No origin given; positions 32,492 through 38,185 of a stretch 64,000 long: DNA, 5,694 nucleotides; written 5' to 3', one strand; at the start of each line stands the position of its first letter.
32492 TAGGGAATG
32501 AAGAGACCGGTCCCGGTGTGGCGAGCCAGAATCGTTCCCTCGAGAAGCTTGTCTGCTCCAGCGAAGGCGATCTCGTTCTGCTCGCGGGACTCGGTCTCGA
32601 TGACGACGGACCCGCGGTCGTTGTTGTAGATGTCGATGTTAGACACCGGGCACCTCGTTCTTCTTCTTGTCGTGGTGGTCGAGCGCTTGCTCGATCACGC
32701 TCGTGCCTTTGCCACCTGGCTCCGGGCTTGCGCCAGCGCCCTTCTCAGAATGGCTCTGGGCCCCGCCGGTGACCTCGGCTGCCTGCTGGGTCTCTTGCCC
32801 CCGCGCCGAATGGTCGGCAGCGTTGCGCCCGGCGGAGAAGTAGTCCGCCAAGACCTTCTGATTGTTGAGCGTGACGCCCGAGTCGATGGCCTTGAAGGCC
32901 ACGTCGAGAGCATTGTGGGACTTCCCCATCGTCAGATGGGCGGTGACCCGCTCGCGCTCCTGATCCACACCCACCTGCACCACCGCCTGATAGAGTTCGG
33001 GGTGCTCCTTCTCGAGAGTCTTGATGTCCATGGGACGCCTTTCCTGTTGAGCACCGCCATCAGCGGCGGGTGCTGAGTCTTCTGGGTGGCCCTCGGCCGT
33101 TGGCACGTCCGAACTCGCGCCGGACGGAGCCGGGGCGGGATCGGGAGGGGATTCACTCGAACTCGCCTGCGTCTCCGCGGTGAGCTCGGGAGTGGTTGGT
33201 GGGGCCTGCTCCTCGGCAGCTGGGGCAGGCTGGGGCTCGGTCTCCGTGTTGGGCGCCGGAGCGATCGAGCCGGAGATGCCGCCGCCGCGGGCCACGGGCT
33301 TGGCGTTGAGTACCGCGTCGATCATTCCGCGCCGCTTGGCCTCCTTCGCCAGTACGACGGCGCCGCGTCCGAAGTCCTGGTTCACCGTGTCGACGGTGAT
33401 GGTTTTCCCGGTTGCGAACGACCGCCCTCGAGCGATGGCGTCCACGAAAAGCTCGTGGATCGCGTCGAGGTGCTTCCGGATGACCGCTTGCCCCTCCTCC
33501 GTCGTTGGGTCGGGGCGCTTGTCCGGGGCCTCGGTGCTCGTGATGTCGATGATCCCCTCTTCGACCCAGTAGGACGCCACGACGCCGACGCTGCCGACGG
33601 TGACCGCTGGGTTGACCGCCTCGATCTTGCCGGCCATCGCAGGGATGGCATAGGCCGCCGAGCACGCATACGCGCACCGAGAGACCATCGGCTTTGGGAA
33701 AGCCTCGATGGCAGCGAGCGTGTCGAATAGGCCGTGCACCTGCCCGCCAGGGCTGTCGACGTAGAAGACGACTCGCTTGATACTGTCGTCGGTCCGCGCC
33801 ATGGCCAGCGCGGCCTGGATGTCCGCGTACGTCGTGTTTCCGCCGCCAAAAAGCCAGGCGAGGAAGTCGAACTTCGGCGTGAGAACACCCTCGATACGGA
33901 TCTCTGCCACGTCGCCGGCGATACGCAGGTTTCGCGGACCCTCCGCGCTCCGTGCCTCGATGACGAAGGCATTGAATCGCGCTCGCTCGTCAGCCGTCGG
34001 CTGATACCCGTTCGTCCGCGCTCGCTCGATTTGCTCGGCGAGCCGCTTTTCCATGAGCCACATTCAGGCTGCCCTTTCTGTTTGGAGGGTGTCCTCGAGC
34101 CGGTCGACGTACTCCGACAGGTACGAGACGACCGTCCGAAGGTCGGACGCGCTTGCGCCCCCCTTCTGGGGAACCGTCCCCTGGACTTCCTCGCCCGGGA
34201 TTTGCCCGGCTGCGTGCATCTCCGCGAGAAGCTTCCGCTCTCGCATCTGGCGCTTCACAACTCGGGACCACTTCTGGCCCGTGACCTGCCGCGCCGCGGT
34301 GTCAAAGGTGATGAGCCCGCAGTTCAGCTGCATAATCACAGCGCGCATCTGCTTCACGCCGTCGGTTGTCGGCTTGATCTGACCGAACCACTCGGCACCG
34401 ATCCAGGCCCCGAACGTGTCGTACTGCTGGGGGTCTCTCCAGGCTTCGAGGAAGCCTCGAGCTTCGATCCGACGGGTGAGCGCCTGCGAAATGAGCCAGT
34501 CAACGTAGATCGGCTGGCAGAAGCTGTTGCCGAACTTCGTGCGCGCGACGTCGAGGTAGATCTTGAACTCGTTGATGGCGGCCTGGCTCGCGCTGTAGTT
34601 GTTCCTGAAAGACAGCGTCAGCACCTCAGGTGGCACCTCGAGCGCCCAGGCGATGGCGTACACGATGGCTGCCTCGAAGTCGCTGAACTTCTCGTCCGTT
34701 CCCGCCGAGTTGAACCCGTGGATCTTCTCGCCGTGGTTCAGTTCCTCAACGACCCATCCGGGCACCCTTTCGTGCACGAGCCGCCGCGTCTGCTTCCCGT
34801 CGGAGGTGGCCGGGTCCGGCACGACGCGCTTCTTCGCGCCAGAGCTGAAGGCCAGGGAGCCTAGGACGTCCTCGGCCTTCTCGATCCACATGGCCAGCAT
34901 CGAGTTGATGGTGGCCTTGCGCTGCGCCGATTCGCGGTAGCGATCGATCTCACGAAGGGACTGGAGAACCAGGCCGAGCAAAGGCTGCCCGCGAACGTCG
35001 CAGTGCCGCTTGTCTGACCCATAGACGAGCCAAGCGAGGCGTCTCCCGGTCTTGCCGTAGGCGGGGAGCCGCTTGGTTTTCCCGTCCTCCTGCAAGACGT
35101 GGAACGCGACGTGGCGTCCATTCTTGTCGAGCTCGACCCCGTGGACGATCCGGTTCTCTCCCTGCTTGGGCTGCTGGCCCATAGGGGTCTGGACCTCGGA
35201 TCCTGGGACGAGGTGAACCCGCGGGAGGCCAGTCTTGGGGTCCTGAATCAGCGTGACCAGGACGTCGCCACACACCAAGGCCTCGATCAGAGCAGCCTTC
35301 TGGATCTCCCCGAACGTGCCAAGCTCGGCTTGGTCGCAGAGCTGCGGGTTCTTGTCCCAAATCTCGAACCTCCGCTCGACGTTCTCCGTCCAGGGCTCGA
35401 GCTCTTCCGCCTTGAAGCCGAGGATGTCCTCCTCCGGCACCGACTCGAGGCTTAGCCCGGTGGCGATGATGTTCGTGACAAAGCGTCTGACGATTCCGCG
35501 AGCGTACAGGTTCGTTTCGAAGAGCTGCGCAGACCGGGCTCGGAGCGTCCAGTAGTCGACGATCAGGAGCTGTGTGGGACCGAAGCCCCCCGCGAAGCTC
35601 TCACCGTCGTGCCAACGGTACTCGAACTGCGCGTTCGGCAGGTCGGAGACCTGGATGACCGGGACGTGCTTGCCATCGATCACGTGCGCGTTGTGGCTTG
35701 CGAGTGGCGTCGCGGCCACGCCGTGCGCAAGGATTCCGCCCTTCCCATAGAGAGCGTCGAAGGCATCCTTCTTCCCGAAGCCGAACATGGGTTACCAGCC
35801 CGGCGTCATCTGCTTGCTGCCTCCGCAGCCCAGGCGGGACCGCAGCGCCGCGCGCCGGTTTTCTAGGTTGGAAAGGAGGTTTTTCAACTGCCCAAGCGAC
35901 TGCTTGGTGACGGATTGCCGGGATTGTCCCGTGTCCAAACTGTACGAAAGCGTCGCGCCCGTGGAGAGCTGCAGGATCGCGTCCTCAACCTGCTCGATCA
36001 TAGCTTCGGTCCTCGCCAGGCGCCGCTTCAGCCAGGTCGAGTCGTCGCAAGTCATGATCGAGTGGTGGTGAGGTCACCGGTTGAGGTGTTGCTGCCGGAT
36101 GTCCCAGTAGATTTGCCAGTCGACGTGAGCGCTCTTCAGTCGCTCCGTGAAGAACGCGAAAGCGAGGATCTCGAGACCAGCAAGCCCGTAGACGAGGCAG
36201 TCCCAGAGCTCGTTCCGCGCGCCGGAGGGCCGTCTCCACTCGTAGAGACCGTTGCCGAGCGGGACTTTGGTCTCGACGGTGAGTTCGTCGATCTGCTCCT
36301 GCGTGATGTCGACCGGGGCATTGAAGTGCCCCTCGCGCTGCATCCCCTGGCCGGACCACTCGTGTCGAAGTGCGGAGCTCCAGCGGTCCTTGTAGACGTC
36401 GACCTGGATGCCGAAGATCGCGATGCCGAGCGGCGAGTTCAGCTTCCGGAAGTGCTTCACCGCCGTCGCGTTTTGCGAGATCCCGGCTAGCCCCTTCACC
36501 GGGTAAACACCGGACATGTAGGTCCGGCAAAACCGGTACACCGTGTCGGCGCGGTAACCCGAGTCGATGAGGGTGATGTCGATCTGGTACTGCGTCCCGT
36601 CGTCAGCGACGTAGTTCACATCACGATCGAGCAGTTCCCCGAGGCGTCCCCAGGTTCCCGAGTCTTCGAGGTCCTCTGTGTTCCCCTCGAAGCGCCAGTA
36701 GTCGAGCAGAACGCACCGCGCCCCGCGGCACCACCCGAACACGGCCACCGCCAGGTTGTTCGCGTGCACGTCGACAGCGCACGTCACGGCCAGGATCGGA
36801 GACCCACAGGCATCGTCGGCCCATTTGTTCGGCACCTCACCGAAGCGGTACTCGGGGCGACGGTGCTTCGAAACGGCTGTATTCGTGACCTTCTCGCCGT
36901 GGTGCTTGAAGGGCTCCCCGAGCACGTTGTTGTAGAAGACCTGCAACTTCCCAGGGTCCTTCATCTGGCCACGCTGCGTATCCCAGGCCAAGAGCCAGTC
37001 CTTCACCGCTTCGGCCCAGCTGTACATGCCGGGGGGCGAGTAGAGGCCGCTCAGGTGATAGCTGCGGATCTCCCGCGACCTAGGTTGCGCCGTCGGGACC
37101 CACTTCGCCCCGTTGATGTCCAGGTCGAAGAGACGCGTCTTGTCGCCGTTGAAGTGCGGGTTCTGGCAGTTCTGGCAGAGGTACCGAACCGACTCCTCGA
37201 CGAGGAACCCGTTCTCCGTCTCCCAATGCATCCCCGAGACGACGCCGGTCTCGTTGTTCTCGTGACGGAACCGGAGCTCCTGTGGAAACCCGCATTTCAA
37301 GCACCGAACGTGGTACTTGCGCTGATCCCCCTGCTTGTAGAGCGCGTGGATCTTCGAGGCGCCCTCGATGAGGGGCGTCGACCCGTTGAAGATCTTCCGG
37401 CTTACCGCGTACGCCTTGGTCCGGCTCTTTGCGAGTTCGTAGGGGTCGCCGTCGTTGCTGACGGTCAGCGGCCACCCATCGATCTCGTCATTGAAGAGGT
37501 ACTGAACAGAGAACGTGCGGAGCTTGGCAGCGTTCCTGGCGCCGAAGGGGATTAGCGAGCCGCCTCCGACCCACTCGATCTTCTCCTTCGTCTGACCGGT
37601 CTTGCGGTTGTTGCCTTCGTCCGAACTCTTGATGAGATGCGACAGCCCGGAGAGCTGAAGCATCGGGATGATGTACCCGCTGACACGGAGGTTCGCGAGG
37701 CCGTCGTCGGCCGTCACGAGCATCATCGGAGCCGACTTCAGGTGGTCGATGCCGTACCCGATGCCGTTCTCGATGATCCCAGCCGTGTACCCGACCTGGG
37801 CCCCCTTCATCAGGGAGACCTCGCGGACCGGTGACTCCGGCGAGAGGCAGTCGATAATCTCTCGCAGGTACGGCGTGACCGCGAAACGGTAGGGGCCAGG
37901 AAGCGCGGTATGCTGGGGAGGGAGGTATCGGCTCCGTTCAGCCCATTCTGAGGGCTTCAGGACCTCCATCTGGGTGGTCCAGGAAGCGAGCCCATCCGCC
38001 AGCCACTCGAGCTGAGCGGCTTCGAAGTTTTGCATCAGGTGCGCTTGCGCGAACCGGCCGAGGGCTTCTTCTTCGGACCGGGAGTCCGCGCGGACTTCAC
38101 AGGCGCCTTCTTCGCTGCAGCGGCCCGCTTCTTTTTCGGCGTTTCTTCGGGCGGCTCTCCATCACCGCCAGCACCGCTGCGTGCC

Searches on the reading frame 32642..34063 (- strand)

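Call 17: search_protein_families(library=pfam, proteins=[window:32642-34063:-], max_evalue=0.01)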
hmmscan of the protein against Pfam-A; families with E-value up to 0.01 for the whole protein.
window:32642-34063:- (474 aa): 2 families
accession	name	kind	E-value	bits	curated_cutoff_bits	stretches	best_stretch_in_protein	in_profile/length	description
PF01343.23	Peptidase_S49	-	9.1e-08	32.6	24.9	1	185-254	78-140/154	Peptidase family S49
PF00574.28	CLP_protease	-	2e-07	31.5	20.2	1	77-146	28-97/182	Clp protease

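Call 18: search_protein_families(library=phrogs, proteins=[window:32642-34063:-], max_evalue=0.01)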
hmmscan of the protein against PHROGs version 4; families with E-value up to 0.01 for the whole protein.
window:32642-34063:- (474 aa): 5 families
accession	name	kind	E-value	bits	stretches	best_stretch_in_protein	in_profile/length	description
phrog_53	-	head and packaging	9.7e-50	171.3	1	2-447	20-435/583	head maturation protease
phrog_33023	-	unknown function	1.7e-12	47.9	1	44-252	60-275/507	-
phrog_4759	-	unknown function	6.4e-11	43.4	1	23-161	53-191/209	-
phrog_94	-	head and packaging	8.4e-05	23.2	1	44-110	72-132/622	head maturation protease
phrog_24209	-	unknown function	9.3e-05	23.3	1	77-115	2-40/49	-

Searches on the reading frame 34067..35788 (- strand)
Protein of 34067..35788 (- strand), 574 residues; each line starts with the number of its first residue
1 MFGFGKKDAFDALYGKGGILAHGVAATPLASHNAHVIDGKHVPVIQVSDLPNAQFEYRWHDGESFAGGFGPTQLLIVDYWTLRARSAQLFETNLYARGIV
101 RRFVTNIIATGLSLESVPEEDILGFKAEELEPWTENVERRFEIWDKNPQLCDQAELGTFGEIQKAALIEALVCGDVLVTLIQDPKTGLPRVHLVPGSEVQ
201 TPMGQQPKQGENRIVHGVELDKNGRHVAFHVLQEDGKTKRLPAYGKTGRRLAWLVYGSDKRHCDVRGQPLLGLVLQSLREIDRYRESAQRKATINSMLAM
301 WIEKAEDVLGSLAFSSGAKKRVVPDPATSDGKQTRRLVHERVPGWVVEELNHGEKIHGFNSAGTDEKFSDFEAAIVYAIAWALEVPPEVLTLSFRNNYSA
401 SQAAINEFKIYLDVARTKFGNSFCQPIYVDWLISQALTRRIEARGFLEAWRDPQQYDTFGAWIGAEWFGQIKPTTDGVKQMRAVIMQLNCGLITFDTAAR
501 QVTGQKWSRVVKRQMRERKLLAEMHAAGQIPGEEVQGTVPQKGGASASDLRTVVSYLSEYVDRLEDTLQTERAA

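Call 17: search_protein_families(library=pfam, proteins=[window:34067-35788:-], max_evalue=0.01)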
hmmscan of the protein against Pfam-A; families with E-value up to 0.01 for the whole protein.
window:34067-35788:- (574 aa): 1 family
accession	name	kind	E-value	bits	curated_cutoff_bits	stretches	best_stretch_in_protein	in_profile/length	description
PF05136.18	Phage_portal_2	-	1.2e-51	176.4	32.9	1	69-411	13-349/354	Phage portal protein, lambda family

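Call 18: search_protein_families(library=phrogs, proteins=[window:34067-35788:-], max_evalue=0.01)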
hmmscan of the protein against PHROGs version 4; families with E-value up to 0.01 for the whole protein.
window:34067-35788:- (574 aa): 2 families
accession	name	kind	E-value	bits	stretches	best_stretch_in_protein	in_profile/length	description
phrog_21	-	head and packaging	3.1e-74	251.5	1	72-536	63-512/1362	portal protein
phrog_537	-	head and packaging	2e-23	83.8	1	339-519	25-197/233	portal protein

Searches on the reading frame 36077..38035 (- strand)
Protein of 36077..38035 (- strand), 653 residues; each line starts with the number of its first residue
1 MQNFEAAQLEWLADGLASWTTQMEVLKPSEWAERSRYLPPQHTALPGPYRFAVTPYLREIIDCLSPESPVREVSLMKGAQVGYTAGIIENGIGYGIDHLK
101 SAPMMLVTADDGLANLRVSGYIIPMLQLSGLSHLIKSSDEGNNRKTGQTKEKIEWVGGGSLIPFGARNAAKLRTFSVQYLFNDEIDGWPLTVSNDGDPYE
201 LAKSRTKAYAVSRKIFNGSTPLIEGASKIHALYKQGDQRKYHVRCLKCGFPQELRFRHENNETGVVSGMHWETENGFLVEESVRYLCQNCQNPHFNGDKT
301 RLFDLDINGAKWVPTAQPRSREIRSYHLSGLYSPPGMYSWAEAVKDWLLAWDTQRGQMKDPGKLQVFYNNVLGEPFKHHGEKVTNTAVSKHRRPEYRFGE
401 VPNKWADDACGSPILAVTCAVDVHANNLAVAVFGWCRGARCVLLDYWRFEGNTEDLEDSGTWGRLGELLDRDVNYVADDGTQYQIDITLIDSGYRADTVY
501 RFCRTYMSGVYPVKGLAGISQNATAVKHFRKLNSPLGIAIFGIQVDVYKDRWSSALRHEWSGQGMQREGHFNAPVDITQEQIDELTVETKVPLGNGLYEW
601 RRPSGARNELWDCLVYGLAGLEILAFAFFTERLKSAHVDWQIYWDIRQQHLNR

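Call 17: search_protein_families(library=pfam, proteins=[window:36077-38035:-], max_evalue=0.01)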
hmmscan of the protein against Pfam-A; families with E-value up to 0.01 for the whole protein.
window:36077-38035:- (653 aa): 2 families
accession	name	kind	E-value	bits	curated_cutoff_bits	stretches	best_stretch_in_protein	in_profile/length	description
PF05876.18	GpA_ATPase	-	7.4e-53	180.2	25.6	1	44-301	2-240/247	Phage terminase large subunit gpA, ATPase domain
PF20454.4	GpA_nuclease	-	1.8e-48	165.7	22.5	1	323-626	1-289/294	Terminase large subunit gpA, endonuclease domain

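Call 18: search_protein_families(library=phrogs, proteins=[window:36077-38035:-], max_evalue=0.01)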
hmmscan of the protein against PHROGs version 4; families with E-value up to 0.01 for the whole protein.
window:36077-38035:- (653 aa): 9 families
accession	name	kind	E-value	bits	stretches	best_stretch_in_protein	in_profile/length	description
phrog_15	-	head and packaging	5.3e-162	542.8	1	7-634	336-933/1330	terminase large subunit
phrog_675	-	head and packaging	3.4e-33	115.7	1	22-396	18-348/576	terminase large subunit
phrog_21311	-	head and packaging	7.8e-22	79.2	1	138-292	29-175/218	terminase large subunit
phrog_3925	-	head and packaging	1.5e-15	58.2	1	26-109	40-118/150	terminase large subunit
phrog_15657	-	unknown function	1.4e-11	45.4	1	318-550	25-229/230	-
phrog_16406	-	unknown function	1.3e-08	35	1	237-624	16-385/601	-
phrog_3028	-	unknown function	7.5e-08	33.5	1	474-622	8-159/203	-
phrog_4145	-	head and packaging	1e-07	32.5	1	23-207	25-202/209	terminase large subunit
phrog_12876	-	head and packaging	1.9e-06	28.7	1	207-293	86-175/235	terminase large subunit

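Call 22: find_related_loci(query=window:36077-38035:-, collection=viral_contigs, flank=10000)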
Query window:36077-38035:- (653 aa) in viral_contigs; peptide patterns used: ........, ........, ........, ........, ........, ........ (x = any residue, [..] = any of these).
7 stretches matched a pattern; 7 encode a relative of the query (tblastn E <= 1e-3); 7 distinct loci.
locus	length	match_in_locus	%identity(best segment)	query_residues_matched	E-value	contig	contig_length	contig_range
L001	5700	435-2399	73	1-653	0e+0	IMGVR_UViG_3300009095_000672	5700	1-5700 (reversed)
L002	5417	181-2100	58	6-645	0e+0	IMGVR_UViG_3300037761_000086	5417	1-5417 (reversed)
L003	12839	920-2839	55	8-644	0e+0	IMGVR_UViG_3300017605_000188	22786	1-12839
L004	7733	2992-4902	53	9-644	0e+0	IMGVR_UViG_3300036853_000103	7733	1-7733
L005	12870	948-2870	53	8-644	0e+0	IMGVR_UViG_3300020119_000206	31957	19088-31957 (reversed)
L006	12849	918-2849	52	8-645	0e+0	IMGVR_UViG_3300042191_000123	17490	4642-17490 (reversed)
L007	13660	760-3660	56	6-626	3e-179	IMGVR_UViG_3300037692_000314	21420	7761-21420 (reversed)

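Call 23: search_dna_similar(query=window:36077-38035:-, collection=phages, mode=protein, max_rows=15)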
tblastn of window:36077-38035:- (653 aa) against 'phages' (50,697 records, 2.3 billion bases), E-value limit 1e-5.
Records with a match: 861; places in all: 865; records where one place covers at least 80% of the query: 640.
Best place of each record, by identity: <60% 861.
By first word of the organism name: Escherichia 131; Bacillus 97; Salmonella 85; Flavobacterium 79; Vibrio 71; Pseudomonas 56; Klebsiella 25; Bacteriophage 24; Ralstonia 23; Proteus 21; and 65 more.
By host as written in the record: - 125; Flavobacterium columnare 62; Escherichia coli 54; Pseudomonas aeruginosa 32; Salmonella enterica subsp. enterica serovar Typhimurium 24; Ralstonia solanacearum 21; Salmonella enterica 17; Proteus mirabilis 15; and 266 more.
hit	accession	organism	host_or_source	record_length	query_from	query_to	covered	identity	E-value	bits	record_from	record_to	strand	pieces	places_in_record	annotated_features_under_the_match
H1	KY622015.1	Shewanella phage SppYZU01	Shewanella baltica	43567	1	645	99%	49.2%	0e+0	639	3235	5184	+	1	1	putative large terminase subunit | hypothetical protein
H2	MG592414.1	Vibrio phage 1.030.O._10N.222.55.F9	Vibrio sp. sp. F13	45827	8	646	98%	47.3%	0e+0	606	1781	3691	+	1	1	terminase large subunit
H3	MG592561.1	Vibrio phage 1.191.O._10N.286.52.B4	Vibrio splendidus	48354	9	646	98%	46.1%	8e-180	572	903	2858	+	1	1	terminase large subunit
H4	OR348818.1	Acinetobacter phage Scuro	Acinetobacter baumannii XH639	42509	4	645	98%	45.7%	5e-173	552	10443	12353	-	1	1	putative terminase large subunit | hypothetical protein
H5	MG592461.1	Vibrio phage 1.086.O._10N.222.51.F8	Vibrio splendidus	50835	29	644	94%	47.2%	2e-179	571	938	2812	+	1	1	terminase large subunit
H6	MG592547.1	Vibrio phage 1.181.O._10N.286.46.C9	Vibrio splendidus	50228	29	644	94%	46.6%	2e-177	565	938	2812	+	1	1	terminase large subunit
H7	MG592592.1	Vibrio phage 1.225.O._10N.261.48.B7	Vibrio splendidus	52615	29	644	94%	46.6%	2e-177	565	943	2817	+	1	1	terminase large subunit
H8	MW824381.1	Vibrio phage PS15B.3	Vibrio crassostreae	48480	4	629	96%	45.3%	7e-171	546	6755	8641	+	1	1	putative type II site-specific deoxyribonuclease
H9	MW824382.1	Vibrio phage PS15B.4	Vibrio crassostreae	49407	4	629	96%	45.3%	7e-171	546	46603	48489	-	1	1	putative type II site-specific deoxyribonuclease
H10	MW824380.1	Vibrio phage PS15B.2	Vibrio crassostreae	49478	4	629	96%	45.3%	7e-171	546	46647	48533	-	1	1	putative type II site-specific deoxyribonuclease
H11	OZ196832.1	Vibrio phage PS15B-5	Seawater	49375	4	629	96%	45.3%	8e-171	546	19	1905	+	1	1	terminase large subunit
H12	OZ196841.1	Vibrio phage PS15B-6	Seawater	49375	4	629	96%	45.3%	8e-171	546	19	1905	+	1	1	terminase large subunit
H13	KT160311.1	Vibrio phage H188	Vibrio kanaloae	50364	10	645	97%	44.3%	5e-164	526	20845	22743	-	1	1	putative large terminase subunit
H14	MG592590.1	Vibrio phage 1.223.O._10N.261.48.A9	Vibrio lentus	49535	10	645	97%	44.2%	2e-165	531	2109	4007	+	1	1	terminase large subunit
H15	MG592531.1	Vibrio phage 1.164.O._10N.261.51.A7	Vibrio sp. sp. F13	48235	10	645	97%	44.2%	3e-165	530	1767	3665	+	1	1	terminase large subunit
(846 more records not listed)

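Call 24: find_related_loci(query=window:36077-38035:-, collection=genome_contigs, flank=10000)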
Query window:36077-38035:- (653 aa) in genome_contigs; peptide patterns used: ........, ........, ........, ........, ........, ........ (x = any residue, [..] = any of these).
26 stretches matched a pattern; 1 encode a relative of the query (tblastn E <= 1e-3); 1 distinct loci.
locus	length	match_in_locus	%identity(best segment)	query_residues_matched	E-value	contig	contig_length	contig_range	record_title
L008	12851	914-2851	53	6-645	0e+0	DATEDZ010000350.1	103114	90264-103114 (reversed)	MAG TPA_asm: Polyangiaceae bacterium isolate SMAG_U8720 k141_1605427, whole genome shotgun sequence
